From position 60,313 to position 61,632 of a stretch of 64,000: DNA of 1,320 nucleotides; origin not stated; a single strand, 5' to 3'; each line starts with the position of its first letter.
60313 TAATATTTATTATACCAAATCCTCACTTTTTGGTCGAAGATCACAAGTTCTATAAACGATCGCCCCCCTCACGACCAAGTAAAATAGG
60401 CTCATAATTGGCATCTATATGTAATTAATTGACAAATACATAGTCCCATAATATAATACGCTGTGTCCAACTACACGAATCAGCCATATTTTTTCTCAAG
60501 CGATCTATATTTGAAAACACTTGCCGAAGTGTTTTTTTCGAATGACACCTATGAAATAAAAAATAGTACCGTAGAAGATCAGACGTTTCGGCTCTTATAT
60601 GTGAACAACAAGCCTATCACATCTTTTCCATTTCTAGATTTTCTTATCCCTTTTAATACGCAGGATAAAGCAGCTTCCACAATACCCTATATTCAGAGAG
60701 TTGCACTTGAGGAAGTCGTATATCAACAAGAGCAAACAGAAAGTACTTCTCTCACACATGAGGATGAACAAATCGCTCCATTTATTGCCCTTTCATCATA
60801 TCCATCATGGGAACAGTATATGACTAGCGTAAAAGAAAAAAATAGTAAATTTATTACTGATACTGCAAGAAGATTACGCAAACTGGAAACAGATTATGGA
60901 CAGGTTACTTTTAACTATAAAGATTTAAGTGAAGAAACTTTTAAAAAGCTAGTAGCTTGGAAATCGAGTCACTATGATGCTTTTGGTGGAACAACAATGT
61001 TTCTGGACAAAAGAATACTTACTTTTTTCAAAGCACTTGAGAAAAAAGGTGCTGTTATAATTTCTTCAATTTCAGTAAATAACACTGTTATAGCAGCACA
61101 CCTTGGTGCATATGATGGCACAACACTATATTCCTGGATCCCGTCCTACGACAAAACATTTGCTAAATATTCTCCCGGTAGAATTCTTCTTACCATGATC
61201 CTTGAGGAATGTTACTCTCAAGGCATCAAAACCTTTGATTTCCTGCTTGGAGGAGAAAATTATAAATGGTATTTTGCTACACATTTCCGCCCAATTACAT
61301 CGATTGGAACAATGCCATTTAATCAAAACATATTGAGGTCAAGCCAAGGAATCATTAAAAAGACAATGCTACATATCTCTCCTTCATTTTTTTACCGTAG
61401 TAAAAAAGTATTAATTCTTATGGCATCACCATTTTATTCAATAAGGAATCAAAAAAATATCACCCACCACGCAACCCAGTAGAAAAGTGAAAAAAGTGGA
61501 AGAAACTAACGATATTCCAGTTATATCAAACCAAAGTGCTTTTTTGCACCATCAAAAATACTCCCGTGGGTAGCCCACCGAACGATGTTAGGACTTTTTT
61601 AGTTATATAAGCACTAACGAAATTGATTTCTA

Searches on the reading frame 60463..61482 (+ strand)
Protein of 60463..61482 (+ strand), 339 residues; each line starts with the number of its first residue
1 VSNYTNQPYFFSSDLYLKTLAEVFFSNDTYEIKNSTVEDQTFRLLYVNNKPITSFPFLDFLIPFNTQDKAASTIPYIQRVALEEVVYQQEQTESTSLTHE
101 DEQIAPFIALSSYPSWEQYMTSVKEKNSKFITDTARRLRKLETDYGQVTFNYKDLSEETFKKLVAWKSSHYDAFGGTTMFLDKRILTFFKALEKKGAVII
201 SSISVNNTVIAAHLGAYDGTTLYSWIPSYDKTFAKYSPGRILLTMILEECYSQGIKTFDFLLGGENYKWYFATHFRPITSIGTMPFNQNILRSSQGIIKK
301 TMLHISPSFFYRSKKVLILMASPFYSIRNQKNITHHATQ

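Call 75: search_protein_families(library=pfam, proteins=[window:60463-61482:+], max_evalue=0.00001)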
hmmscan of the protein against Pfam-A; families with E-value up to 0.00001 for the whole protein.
window:60463-61482:+ (339 aa): 1 family
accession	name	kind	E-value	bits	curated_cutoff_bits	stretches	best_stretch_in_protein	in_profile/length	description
PF13480.13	Acetyltransf_6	-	3.1e-25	89.4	22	1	129-268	2-142/143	Acetyltransferase (GNAT) domain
